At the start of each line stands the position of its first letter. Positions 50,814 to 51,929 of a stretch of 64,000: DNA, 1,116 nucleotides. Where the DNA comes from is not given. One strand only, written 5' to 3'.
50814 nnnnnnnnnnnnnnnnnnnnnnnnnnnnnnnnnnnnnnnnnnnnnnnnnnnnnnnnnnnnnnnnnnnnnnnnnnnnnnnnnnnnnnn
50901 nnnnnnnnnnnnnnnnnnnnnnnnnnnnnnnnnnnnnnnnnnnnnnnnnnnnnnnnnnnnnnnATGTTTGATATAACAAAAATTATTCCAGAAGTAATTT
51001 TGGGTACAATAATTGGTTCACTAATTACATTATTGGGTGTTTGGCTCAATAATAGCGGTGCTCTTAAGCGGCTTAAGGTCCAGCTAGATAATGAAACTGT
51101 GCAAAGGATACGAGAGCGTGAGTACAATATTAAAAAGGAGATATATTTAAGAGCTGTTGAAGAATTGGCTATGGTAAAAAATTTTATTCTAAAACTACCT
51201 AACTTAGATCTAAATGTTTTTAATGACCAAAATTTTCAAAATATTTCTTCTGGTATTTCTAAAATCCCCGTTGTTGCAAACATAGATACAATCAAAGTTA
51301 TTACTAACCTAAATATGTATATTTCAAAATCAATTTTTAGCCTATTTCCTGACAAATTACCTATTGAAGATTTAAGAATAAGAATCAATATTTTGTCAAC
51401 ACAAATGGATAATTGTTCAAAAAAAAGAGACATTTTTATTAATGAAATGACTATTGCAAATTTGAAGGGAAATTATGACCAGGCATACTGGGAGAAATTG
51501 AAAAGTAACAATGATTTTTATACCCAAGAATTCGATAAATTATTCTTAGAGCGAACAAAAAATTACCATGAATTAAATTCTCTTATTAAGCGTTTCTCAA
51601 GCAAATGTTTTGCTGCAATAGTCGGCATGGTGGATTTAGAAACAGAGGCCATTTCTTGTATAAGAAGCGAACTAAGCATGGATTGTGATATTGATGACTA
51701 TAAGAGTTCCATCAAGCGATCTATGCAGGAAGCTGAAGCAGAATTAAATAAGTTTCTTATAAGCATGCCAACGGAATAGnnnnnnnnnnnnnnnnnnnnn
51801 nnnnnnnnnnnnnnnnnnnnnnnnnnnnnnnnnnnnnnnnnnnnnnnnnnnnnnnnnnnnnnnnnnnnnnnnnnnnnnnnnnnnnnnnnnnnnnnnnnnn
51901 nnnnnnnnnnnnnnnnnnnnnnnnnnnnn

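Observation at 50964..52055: AT-rich two-gene insert (271-aa membrane-anchored protein + 67-aa TM peptide) between conserved housekeeping genes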

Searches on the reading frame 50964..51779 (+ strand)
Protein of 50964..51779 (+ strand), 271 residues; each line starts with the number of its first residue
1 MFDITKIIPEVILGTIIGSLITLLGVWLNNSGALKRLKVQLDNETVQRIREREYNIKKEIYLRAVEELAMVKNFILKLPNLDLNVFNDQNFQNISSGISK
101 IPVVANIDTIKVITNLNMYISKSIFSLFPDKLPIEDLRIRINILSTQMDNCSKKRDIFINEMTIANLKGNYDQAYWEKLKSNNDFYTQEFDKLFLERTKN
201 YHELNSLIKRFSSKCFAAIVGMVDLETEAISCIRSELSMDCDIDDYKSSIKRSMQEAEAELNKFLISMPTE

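Call 5: search_protein_families(library=pfam, proteins=[window:50964-51779:+], max_evalue=1)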
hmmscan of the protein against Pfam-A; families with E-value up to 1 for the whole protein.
window:50964-51779:+ (271 aa): 1 family
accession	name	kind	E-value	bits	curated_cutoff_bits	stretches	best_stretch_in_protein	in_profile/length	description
PF05873.17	Mt_ATP-synt_D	-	0.13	12.6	27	0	44-95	38-89/154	ATP synthase D chain, mitochondrial (ATP5H)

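Call 6: search_protein_families(library=padloc, proteins=[window:50964-51779:+], max_evalue=1)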
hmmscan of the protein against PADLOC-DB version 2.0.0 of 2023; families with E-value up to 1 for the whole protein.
window:50964-51779:+ (271 aa): 0 families

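Call 7: search_protein_families(library=phrogs, proteins=[window:50964-51779:+], max_evalue=1)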
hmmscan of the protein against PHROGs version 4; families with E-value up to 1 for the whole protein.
window:50964-51779:+ (271 aa): 3 families
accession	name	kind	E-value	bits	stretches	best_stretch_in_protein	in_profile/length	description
phrog_14355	-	unknown function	0.04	14.6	1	51-152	37-133/264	-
phrog_20535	-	unknown function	0.056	14.7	0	103-156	12-65/69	-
phrog_11187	-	transcription regulation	0.095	13.5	1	28-69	21-60/63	transcriptional regulator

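Call 8: search_protein_families(library=ncbifam, proteins=[window:50964-51779:+], max_evalue=1)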
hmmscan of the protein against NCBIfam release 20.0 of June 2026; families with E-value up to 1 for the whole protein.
window:50964-51779:+ (271 aa): 0 families

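Call 9: find_homologous_proteins(query=window:50964-51779:+, max_evalue=0.01)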
Query window:50964-51779:+ (271 aa): 1 proteins with E <= 0.01 among 710 candidates.
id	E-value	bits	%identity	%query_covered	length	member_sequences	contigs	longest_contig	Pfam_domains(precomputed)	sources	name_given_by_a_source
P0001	3.6e-170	582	100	100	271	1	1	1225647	-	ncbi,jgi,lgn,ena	ncbi:MAG: hypothetical protein WC676_03400 [Candidatus Omnitrophota bacterium]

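Call 15: predict_structure(protein=window:50964-51776:+)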
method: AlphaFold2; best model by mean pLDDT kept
length: 271 residues; sequences in the alignment: 1
mean_pLDDT: 39.2   pTM: 0.21
mean pLDDT of the five models: 39.2, 37.0, 36.8, 35.2, 34.5
residues with pLDDT >= 90: 0; 70-90: 1; 50-70: 33; < 50: 237
segments of 3 or more residues with pLDDT < 50: 1-10, 34-41, 53-254, 256-258, 260-262, 267-271
pLDDT, mean of each block of 10 residues (from residue 1): 39 56 56 49 52 45 38 32 29 25 30 37 34 37 43 41 33 38 38 33 35 34 35 35 44 47 43 29
secondary structure, 60 per line:
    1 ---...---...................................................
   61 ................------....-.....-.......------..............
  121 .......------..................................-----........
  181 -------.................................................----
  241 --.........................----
elements in order: H10-76 H83-86 H88-92 H94-100 H107-127 H134-167 H173-180 H188-236 H243-267

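Call 18: search_protein_representatives(protein=window:50964-51776:+)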
Query: 271 residues. Proteins with E-value up to 0.001 (for the whole library): 842; up to 1e-10: 321; up to 1e-30: 8. The best 150 are listed.
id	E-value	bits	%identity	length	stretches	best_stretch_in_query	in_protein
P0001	1.1e-170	581.7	100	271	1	1-271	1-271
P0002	2.9e-48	180.9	38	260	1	6-269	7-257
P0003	9.8e-40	152.9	35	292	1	4-267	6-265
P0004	1.2e-39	152.7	35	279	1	8-267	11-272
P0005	3.4e-39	151.2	35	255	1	6-270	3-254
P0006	2.5e-32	128.6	28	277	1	8-267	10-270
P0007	5.2e-32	127.6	31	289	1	4-265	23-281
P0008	8.4e-31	123.7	33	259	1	3-251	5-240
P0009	2.4e-30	122.2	32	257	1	9-265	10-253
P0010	2.6e-29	118.8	29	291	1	20-268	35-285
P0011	1.4e-28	116.4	31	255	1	8-258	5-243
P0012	3.0e-28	115.3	32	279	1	8-253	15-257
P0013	8.4e-28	113.8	31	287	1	4-266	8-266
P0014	1.6e-27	112.9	28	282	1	3-265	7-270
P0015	5.2e-25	104.7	27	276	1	3-265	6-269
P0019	1.5e-23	99.9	29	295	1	6-265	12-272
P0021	5.8e-23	98.0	29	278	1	6-265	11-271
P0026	2.9e-22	95.7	23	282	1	15-266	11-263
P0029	8.6e-22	94.1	24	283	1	6-265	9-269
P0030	1.3e-21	93.6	27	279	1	8-245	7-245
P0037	1.8e-20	89.8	27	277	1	4-265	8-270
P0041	4.2e-20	88.6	28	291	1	2-268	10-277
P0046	1.1e-19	87.2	25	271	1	8-264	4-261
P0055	2.8e-19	85.9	27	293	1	16-265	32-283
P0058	4.6e-19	85.2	26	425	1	2-246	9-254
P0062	6.4e-19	84.7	24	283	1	2-265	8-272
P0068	1.7e-18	83.3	28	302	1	13-268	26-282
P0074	2.6e-18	82.8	25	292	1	6-266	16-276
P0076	2.6e-18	82.7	25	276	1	6-268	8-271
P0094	1.3e-17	80.4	25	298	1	8-265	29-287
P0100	3.1e-17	79.2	27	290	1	7-265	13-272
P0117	1.1e-16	77.4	24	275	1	2-265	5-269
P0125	1.8e-16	76.7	26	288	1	7-261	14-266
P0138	1.1e-15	74.1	20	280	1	7-268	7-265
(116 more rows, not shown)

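Call 22: search_protein_families(library=pfam, alignment_id=A1, max_evalue=0.01)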
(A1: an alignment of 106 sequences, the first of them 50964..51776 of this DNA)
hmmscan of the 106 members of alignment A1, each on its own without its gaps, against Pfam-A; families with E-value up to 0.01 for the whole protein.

A. member 1, window:50964-51776:+ (271 aa): 0 families

B. families by the number of members that match (of 106 scanned): 20 families
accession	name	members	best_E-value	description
PF02601.20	Exonuc_VII_L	2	0.0045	Exonuclease VII, large subunit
PF24423.1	OVT1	1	0.00082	Major antigen, helical domain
PF17675.6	APG6_N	1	0.0016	Apg6 coiled-coil region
PF01441.24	Lipoprotein_6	1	0.002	Lipoprotein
PF21626.2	TetR-C_39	1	0.0026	Tetracyclin repressor, C-terminal domain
PF21718.4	KH_DTX3L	1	0.0031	DTX3L, KH-like domain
PF00804.31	Syntaxin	1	0.004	Syntaxin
PF18871.6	HEPN_Toprim_N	1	0.0041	HEPN/Toprim N-terminal domain 1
PF25186.1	Tad4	1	0.0042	Type I Thoeris inhibitor Tad4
PF05859.17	Mis12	1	0.0042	Mis12 protein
PF02737.24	3HCDH_N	1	0.0047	3-hydroxyacyl-CoA dehydrogenase, NAD binding domain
PF20547.3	DUF6761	1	0.0068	Family of unknown function (DUF6761)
PF03950.23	tRNA-synt_1c_C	1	0.0073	tRNA synthetases class I (E and Q), anti-codon binding domain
PF13657.11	Couple_hipA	1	0.0081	HipA N-terminal domain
PF09454.15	Vps23_core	1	0.0082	Vps23 core domain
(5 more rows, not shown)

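Call 23: search_solved_structures(query=A1, max_evalue=1)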
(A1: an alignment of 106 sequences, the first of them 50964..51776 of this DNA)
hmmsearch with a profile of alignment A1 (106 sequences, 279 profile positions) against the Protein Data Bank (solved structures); distinct sequences matched with E-value up to 1: 38.
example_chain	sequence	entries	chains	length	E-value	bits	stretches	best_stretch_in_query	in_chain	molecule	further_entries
2v1y_B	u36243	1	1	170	0.007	18.9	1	115-216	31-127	PHOSPHATIDYLINOSITOL 3-KINASE REGULATORY SUBUNIT ALPHA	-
5xgh_B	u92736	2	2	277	0.011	18.2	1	115-216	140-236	Phosphatidylinositol 3-kinase regulatory subunit alpha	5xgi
4lin_A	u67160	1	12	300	0.011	18.2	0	140-216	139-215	Tail needle protein gp26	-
5xgj_B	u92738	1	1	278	0.011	18.2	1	115-216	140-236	Phosphatidylinositol 3-kinase regulatory subunit alpha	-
2rd0_B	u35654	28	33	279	0.014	17.9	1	115-216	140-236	Phosphatidylinositol 3-kinase regulatory subunit alpha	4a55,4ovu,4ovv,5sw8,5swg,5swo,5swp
7pg5_B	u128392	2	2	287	0.016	17.7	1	115-216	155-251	Phosphatidylinositol 3-kinase regulatory subunit alpha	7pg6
4zop_B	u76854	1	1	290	0.017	17.6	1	115-216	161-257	Phosphatidylinositol 3-kinase regulatory subunit alpha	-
8ts7_B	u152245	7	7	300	0.017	17.6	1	115-216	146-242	Phosphatidylinositol 3-kinase regulatory subunit alpha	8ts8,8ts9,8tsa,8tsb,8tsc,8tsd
7tz7_B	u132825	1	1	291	0.017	17.6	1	115-216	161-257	Isoform 3 of Phosphatidylinositol 3-kinase regulatory subunit alpha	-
4jps_B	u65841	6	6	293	0.017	17.6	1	115-216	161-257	Phosphatidylinositol 3-kinase regulatory subunit alpha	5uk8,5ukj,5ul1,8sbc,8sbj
8am0_B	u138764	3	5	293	0.017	17.6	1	115-216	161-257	Isoform 3 of Phosphatidylinositol 3-kinase regulatory subunit alpha | Phosphatidylinositol 3-kinase regulatory subunit alpha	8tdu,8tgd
4l1b_B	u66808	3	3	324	0.022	17.3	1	115-216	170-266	Phosphatidylinositol 3-kinase regulatory subunit alpha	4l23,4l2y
4waf_B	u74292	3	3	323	0.022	17.3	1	115-216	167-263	Phosphatidylinositol 3-kinase regulatory subunit alpha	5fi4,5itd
7ciz_D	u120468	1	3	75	0.026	17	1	238-276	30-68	DnaJ homolog subfamily C member 9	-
3hhm_B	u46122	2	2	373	0.029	16.8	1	115-216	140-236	niSH2 p85alpha | Phosphatidylinositol 3-kinase regulatory subunit alpha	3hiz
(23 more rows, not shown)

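Call 24: find_homologous_proteins(query=A1, max_evalue=0.00001)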
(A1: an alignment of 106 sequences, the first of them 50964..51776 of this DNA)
Query A1 (106 sequences) (271 aa, profile of the alignment): 2 proteins with E <= 0.00001 among 7178 candidates.
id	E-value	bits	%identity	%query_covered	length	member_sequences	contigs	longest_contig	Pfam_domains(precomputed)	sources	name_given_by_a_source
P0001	6.2e-81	290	100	100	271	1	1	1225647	-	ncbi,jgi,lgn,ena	ncbi:MAG: hypothetical protein WC676_03400 [Candidatus Omnitrophota bacterium]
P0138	7.5e-68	247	22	97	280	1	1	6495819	-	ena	-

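Call 25: search_protein_families(library=padloc, alignment_id=A1, max_evalue=0.01)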
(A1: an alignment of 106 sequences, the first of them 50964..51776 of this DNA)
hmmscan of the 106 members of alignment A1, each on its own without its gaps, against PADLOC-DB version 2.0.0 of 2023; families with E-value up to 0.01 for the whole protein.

A. member 1, window:50964-51776:+ (271 aa): 0 families

B. families by the number of members that match (of 106 scanned): 10 families
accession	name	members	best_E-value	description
PDLC02740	PbeC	1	5.4e-05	PbeC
PDLC04892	PDC-S06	1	0.00066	-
PDLC02972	SWIM_XIII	1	0.001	-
PDLC04961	PDC-S21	1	0.0023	-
PDLC03859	LmuB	1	0.0043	-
PDLC03863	LmuB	1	0.0049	-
PDLC04794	PDC-S02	1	0.0057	-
PDLC03574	REase_II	1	0.0059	Type II restriction enzyme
PDLC01104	Cas9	1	0.0078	Cas9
PDLC02861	DpdF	1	0.0082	DpdF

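Call 26: search_protein_families(library=ncbifam, alignment_id=A1, max_evalue=0.01)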
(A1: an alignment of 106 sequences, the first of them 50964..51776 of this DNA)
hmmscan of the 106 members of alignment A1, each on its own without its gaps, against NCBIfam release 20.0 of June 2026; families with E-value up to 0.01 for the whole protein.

A. member 1, window:50964-51776:+ (271 aa): 0 families

B. families by the number of members that match (of 106 scanned): 15 families
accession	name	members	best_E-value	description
NF047516.1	LA_3659_fam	1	0.00013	LA_3659 family protein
NF047514.1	SpiroCoCo_N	1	0.00013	SpiroCoCo family coiled-coil protein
NF006976.0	PRK09449.1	1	0.00026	pyrimidine 5'-nucleotidase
TIGR01006.1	polys_exp_MPA1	1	0.00041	CspC family polysaccharide chain length determinant protein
NF049873.2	cytotoxin_MakE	1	0.00062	alpha-pore-forming cytotoxin subunit MakE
NF000658.1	PRK00029.1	1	0.0009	YdiU family protein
TIGR02169.1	SMC_prok_A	1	0.0015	chromosome segregation protein SMC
NF049880.1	FvfA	1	0.0022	Francisella virulence factor A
NF010567.0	PRK13960.1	1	0.0026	phosphoribosylaminoimidazolesuccinocarboxamide synthase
NF008200.0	PRK10957.1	1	0.0034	Fe2+-enterobactin ABC transporter substrate-binding protein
NF011744.0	PRK15197.1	1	0.0041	SPI-2 type III secretion system effector PipB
TIGR02735.1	purC_vibrio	1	0.0049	phosphoribosylaminoimidazolesuccinocarboxamide synthase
TIGR04211.1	SH3_and_anchor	1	0.005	TIGR04211 family SH3 domain-containing protein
NF011917.0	PRK15387.1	1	0.0068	type III secretion system effector E3 ubiquitin transferase SspH2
TIGR01129.1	secD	1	0.0087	protein translocase subunit SecD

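Call 27: list_cluster_members(proteins=[P0002, P0003, P0004, P0005, P0006, P0007, P0008, P0009, P0013, P0021])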
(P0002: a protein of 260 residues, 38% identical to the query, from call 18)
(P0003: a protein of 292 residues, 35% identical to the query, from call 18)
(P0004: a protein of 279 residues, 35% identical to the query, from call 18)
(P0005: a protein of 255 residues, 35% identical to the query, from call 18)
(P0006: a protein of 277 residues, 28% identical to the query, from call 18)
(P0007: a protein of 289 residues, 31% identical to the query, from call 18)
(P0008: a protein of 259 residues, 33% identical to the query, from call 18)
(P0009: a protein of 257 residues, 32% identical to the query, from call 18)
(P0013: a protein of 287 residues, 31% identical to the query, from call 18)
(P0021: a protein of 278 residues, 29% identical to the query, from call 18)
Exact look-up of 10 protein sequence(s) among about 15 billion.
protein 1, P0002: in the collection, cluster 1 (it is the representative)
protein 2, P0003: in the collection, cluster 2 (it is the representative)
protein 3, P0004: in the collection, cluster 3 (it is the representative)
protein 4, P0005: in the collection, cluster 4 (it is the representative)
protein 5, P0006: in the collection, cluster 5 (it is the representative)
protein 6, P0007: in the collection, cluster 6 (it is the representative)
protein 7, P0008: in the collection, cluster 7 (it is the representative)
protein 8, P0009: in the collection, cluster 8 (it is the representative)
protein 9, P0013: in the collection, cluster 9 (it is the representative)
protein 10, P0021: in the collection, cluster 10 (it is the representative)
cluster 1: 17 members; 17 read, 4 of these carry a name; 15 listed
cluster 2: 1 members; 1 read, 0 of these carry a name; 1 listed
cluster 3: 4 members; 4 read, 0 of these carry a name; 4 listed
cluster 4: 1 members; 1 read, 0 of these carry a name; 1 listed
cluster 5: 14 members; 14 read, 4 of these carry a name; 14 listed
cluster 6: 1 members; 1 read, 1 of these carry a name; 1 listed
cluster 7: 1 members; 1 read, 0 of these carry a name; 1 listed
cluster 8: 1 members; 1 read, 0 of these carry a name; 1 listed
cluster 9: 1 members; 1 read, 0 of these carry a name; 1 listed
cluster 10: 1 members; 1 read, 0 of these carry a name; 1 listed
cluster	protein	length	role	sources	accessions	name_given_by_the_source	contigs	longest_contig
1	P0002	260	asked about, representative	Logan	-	-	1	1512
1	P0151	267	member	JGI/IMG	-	hypothetical protein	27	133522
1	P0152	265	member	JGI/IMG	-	hypothetical protein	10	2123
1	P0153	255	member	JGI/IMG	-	hypothetical protein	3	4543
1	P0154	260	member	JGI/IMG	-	hypothetical protein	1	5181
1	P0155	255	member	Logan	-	-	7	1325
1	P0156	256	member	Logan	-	-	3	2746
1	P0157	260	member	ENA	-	-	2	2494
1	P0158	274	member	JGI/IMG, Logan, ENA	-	-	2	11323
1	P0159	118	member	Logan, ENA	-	-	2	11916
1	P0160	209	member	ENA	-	-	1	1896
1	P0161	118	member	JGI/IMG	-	-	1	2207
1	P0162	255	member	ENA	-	-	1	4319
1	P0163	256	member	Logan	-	-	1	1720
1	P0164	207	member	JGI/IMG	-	-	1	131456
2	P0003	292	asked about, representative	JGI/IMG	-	-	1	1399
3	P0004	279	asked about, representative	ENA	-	-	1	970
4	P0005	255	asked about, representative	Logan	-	-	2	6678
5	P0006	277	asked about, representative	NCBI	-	-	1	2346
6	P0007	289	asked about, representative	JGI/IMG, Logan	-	hypothetical protein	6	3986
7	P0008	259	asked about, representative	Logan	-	-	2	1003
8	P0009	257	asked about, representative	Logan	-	-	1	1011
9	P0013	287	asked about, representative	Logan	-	-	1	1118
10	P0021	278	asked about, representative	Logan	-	-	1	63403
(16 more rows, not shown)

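Call 28: find_encoding_contigs(protein=P0002, flank=8000, max_places=6)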
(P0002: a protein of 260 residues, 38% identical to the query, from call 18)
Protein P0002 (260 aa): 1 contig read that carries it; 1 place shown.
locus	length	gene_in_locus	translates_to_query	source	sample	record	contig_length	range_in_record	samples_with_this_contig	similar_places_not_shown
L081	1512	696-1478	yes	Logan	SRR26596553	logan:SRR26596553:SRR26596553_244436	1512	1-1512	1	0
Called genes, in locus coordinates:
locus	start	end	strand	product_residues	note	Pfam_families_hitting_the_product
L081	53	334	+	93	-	-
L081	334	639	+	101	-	PF20619:DUF6804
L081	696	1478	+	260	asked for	-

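Call 29: find_encoding_contigs(protein=P0151, flank=8000, max_places=8)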
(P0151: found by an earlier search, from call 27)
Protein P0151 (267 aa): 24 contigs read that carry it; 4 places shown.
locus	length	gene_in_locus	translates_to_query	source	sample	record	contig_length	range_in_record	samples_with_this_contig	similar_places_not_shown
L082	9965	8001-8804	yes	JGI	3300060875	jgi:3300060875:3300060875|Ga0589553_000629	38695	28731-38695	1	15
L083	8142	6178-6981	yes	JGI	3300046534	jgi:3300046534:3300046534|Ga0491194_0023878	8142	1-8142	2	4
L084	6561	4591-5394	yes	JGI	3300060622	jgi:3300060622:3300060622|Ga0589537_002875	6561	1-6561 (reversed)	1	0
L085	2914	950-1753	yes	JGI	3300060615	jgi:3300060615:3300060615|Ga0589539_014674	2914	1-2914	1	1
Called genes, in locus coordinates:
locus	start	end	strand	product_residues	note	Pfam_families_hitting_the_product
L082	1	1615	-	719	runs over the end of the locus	PF00378:ECH_1, PF16113:ECH_2, PF02737:3HCDH_N, PF00725:3HCDH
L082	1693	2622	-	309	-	PF01012:ETF, PF00766:ETF_alpha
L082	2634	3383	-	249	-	PF01012:ETF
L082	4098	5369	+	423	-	PF10011:DUF2254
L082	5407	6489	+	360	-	PF03372:Exo_endo_phos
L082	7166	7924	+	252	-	-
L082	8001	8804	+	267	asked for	-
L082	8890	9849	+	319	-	PF14022:DUF4238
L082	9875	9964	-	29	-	?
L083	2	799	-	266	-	?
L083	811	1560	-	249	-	PF01012:ETF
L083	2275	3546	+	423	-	PF10011:DUF2254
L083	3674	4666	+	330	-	PF03372:Exo_endo_phos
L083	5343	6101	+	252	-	-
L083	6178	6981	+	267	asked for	-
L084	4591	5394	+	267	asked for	-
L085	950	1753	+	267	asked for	-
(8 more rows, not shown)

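Call 30: find_encoding_contigs(protein=P0021, flank=8000, max_places=4)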
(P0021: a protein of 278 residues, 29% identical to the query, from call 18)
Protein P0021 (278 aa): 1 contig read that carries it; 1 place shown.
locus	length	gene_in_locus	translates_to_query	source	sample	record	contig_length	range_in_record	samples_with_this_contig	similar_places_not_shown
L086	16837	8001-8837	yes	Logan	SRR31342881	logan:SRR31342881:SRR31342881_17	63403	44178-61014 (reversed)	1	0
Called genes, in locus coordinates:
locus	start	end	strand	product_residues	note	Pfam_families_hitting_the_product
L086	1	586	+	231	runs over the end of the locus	PF13489:Methyltransf_23, PF02353:CMAS, PF06325:PrmA, PF01209:Ubie_methyltran, PF05175:MTS, PF08241:Methyltransf_11, PF08242:Methyltransf_12, PF13649:Methyltransf_25, +2 more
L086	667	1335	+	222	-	PF00702:Hydrolase, PF12710:HAD (weak), PF13419:HAD_2, PF13242:Hydrolase_like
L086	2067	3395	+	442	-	PF00589:Phage_integrase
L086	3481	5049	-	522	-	PF03235:GmrSD_N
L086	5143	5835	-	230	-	PF00239:Resolvase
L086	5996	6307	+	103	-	-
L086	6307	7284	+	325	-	-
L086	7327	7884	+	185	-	-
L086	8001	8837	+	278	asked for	-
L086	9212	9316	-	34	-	-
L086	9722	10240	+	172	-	-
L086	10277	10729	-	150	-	PF21352:Zn_ribbon_Thio2, PF00085:Thioredoxin, PF13098:Thioredoxin_2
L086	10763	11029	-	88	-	-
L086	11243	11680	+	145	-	-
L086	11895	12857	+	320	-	PF00149:Metallophos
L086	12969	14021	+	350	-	PF00478:IMPDH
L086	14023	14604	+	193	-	PF02834:LigT_PEase, PF13563:2_5_RNA_ligase2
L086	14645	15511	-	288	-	PF00899:ThiF, PF03435:Sacchrp_dh_NADP (faint)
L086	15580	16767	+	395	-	PF12832:MFS_1_like, PF07690:MFS_1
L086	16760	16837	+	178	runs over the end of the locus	PF01814:Hemerythrin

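Call 31: find_encoding_contigs(protein=P0138, flank=8000, max_places=4)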
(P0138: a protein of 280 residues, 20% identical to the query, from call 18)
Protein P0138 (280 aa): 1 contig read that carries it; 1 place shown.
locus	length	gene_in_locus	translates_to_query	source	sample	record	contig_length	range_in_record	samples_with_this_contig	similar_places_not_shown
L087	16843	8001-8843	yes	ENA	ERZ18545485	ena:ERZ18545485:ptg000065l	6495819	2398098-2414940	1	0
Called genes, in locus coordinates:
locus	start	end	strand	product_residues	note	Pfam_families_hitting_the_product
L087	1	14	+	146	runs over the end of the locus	PF21813:DUF6882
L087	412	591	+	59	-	-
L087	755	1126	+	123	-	PF22399:DUF6979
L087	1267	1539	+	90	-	-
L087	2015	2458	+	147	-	-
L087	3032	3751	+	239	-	PF00795:CN_hydrolase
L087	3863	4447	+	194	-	-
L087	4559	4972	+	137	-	-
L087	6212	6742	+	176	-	-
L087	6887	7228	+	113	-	PF01337:Barstar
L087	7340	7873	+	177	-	-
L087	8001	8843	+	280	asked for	-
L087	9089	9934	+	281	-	PF10340:Say1_Mug180, PF20434:BD-FAE, PF07859:Abhydrolase_3, PF00326:Peptidase_S9 (weak)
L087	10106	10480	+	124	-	-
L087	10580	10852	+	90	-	PF20383:DUF6678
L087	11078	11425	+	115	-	PF24719:Imm33-like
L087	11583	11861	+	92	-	PF05015:HigB-like_toxin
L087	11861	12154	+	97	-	PF12844:HTH_19 (weak), PF01381:HTH_3, PF13560:HTH_31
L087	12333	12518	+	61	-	-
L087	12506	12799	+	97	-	PF05016:ParE_toxin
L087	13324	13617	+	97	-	-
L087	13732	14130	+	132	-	-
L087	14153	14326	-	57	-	-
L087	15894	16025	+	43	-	-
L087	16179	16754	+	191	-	PF10399:UCR_Fe-S_N, PF00355:Rieske (weak)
